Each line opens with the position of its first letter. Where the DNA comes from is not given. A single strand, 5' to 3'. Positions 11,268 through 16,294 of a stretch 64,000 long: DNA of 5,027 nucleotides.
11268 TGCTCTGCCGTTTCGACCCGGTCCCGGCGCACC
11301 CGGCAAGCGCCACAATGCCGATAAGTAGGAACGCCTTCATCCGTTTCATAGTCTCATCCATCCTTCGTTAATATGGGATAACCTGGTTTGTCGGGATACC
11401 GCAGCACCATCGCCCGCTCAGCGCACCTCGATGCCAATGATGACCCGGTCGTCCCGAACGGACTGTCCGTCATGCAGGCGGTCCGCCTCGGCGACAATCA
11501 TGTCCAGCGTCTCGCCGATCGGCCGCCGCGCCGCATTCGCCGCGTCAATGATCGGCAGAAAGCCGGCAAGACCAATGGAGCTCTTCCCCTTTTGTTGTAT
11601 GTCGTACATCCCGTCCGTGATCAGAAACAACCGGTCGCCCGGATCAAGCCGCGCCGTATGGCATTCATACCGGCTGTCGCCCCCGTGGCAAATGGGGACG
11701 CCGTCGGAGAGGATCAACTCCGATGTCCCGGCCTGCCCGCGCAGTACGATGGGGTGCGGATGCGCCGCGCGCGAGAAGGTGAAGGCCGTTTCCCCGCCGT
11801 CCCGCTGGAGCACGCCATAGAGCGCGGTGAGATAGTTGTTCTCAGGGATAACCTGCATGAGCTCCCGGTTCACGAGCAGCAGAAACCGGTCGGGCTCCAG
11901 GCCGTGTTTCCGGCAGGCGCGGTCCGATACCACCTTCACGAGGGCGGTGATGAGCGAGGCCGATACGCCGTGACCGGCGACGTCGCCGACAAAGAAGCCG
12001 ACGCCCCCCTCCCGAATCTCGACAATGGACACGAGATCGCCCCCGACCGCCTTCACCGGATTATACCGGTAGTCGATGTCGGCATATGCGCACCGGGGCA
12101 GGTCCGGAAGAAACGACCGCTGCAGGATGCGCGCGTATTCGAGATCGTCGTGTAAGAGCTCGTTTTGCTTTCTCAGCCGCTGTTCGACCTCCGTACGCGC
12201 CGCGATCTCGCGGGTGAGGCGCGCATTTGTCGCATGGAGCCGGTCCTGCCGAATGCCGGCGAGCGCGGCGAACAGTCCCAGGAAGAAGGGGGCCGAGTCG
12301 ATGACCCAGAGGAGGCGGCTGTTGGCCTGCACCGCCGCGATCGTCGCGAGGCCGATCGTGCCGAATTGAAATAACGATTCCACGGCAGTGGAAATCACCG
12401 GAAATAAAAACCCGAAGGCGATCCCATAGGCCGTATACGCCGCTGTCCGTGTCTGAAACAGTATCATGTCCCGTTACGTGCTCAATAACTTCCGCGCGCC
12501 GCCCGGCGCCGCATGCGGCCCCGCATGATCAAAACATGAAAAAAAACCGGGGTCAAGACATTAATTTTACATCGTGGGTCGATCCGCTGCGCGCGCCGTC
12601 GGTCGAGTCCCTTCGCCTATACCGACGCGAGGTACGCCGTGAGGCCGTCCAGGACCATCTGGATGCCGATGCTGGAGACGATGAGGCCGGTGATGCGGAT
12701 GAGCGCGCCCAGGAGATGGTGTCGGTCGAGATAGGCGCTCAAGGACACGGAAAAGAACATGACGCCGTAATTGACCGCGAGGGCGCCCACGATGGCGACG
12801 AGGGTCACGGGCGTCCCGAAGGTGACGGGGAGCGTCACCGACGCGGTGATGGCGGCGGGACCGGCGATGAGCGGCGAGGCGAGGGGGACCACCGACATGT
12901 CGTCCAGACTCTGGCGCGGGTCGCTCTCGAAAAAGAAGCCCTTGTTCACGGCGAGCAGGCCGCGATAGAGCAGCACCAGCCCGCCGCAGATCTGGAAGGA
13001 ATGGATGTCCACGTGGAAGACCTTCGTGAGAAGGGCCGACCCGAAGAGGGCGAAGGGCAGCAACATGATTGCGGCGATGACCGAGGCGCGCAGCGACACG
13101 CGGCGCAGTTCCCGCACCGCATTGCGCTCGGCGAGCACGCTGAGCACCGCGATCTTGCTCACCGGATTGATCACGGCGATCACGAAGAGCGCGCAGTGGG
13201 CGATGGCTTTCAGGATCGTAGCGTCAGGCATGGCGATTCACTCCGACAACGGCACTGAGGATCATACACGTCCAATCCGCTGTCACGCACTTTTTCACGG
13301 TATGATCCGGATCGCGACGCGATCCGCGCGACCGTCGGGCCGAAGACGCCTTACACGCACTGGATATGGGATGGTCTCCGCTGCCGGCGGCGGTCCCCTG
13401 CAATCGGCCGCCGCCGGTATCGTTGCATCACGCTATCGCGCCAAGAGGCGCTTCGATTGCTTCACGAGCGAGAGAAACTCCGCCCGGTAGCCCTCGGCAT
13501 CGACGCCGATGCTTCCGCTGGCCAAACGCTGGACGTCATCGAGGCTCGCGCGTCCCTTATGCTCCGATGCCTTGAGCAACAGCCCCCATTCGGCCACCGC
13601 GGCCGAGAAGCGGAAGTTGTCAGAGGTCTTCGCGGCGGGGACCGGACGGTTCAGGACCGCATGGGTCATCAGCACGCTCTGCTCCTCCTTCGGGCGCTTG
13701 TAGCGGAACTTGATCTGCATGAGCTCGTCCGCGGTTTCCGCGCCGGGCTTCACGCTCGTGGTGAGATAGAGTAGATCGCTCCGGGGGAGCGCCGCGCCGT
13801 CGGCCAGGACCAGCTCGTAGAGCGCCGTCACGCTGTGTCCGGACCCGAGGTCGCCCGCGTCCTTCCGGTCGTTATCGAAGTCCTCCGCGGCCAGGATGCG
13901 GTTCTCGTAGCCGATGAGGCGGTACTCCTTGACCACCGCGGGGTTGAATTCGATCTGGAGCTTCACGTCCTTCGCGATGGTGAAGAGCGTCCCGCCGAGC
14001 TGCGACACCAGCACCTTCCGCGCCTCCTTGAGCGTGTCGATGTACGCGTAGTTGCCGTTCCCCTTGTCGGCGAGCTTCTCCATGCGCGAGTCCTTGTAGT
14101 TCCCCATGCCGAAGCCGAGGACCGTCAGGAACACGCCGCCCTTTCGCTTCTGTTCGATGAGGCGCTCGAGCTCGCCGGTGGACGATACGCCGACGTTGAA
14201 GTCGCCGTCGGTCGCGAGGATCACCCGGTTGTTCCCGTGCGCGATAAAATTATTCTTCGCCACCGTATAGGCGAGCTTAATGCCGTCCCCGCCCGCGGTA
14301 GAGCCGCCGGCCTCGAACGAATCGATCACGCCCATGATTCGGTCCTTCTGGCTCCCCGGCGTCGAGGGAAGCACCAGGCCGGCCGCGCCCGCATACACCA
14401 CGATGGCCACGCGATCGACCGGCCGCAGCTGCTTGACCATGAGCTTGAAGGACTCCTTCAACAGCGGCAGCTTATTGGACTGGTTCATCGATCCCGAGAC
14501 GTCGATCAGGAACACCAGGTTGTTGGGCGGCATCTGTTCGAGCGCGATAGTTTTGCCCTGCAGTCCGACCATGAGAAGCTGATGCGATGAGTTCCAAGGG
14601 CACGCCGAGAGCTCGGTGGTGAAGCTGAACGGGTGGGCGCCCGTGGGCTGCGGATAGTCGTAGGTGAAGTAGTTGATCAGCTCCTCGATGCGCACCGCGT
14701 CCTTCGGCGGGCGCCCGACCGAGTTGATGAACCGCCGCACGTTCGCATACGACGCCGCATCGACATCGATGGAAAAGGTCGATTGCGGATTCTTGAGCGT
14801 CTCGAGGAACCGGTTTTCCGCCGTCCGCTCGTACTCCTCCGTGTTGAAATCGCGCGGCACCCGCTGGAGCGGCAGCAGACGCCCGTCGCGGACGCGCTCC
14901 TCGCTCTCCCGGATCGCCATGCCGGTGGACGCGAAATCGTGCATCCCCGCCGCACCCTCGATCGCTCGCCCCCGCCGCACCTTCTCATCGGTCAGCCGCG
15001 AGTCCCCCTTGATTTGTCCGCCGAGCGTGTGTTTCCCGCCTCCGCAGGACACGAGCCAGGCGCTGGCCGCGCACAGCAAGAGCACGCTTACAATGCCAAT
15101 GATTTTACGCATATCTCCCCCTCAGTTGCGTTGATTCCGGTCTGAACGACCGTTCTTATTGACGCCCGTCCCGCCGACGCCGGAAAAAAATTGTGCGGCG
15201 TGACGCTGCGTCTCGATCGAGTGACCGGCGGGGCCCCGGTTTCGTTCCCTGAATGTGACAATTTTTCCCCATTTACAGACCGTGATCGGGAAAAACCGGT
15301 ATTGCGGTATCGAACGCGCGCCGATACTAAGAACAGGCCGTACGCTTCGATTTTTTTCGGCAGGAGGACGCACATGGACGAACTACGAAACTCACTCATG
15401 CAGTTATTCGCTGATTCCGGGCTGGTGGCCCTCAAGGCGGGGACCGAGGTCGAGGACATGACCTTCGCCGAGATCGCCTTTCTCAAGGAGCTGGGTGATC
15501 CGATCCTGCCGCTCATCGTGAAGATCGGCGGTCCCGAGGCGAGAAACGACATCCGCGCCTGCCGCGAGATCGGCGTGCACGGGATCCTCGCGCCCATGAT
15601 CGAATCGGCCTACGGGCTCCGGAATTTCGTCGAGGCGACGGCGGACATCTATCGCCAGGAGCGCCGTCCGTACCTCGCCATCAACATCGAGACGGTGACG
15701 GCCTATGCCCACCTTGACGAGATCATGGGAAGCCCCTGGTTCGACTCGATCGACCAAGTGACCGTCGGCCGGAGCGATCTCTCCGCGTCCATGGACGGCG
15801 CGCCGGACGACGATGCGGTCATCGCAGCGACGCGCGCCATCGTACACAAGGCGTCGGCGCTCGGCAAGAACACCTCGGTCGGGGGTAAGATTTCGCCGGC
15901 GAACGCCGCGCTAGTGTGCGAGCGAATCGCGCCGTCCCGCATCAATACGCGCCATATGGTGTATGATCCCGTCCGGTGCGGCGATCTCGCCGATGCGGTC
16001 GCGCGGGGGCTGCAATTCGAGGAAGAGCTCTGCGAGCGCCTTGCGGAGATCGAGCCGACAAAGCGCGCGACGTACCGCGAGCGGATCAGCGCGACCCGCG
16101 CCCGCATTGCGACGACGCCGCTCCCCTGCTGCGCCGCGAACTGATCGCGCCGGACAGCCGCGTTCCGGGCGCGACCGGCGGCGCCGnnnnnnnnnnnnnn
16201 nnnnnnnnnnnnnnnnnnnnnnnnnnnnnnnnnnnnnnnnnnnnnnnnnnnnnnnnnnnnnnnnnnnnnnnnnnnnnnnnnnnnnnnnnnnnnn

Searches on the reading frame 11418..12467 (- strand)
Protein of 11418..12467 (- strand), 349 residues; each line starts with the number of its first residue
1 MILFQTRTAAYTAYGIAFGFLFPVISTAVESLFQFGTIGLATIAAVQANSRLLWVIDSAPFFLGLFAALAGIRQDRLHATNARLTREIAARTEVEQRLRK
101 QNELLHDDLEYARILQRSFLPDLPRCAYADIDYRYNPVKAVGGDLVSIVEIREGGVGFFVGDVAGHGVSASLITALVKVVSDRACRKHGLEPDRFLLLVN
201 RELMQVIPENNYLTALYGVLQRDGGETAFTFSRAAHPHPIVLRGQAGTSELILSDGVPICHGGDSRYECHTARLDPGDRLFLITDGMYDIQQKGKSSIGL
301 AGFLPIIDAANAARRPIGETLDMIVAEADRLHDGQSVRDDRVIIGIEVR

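Call 34: search_protein_families(library=pfam, proteins=[window:11418-12467:-], max_evalue=0.0001)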
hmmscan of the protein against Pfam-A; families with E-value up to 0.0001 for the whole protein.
window:11418-12467:- (349 aa): 1 family
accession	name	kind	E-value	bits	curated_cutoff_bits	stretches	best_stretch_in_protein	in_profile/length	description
PF07228.17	SpoIIE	-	1.2e-35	123.6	25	1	153-348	2-191/192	Stage II sporulation protein E (SpoIIE)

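Call 55: search_protein_families(library=ncbifam, proteins=[window:11418-12467:-], max_evalue=0.001)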
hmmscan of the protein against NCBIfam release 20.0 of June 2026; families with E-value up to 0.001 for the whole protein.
window:11418-12467:- (349 aa): 2 families
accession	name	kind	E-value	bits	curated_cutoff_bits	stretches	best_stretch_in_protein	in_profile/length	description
NF045505.1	RR_RssB_Pseudo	equivalog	4.8e-14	52.2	700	1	76-291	126-342/394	two-component system response regulator RssB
NF038263.1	prot_phos_SiaA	equivalog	2.1e-13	49.7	700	1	84-346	386-655/658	biofilm regulation protein phosphatase SiaA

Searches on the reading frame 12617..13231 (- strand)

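Call 34: search_protein_families(library=pfam, proteins=[window:12617-13231:-], max_evalue=0.0001)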
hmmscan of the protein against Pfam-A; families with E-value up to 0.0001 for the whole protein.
window:12617-13231:- (204 aa): 1 family
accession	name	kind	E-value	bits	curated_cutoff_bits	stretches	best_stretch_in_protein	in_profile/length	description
PF01914.23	MarC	-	5.3e-30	104.8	23.9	1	8-199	2-201/203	MarC family integral membrane protein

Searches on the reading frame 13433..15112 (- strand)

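Call 34: search_protein_families(library=pfam, proteins=[window:13433-15112:-], max_evalue=0.0001)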
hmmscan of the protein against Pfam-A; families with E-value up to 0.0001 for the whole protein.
window:13433-15112:- (559 aa): 5 families
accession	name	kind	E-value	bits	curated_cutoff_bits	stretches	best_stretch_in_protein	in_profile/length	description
PF12034.13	YfbK_C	-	3.9e-66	223.2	25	1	374-556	1-184/184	Uncharacterized protein YfbK, C-terminal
PF12450.13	vWF_A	-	1e-40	138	25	1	89-180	2-93/94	von Willebrand factor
PF00092.34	VWA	-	3.1e-16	60.5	23.8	1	198-360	1-163/174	von Willebrand factor type A domain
PF13519.12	VWA_2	-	1.1e-13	52.2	27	1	199-303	1-106/107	von Willebrand factor type A domain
PF13768.12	VWA_3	-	2.1e-08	34.8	27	1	198-355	2-153/155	von Willebrand factor type A domain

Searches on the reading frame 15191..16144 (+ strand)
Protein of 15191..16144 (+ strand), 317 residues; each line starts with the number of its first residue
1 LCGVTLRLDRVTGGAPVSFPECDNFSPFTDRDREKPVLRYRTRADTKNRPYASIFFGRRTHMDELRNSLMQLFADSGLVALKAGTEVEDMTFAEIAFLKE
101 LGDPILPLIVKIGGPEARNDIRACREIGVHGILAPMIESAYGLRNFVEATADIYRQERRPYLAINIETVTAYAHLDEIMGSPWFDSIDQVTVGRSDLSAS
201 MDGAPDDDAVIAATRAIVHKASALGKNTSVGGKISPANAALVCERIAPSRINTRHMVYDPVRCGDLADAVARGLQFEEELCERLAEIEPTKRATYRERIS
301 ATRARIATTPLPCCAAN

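Call 34: search_protein_families(library=pfam, proteins=[window:15191-16144:+], max_evalue=0.0001)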
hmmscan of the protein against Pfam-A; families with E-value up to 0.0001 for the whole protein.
window:15191-16144:+ (317 aa): 1 family
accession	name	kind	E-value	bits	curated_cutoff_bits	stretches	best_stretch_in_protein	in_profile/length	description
PF03328.21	HpcH_HpaI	-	3.5e-10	40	25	1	118-225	75-184/221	HpcH/HpaI aldolase/citrate lyase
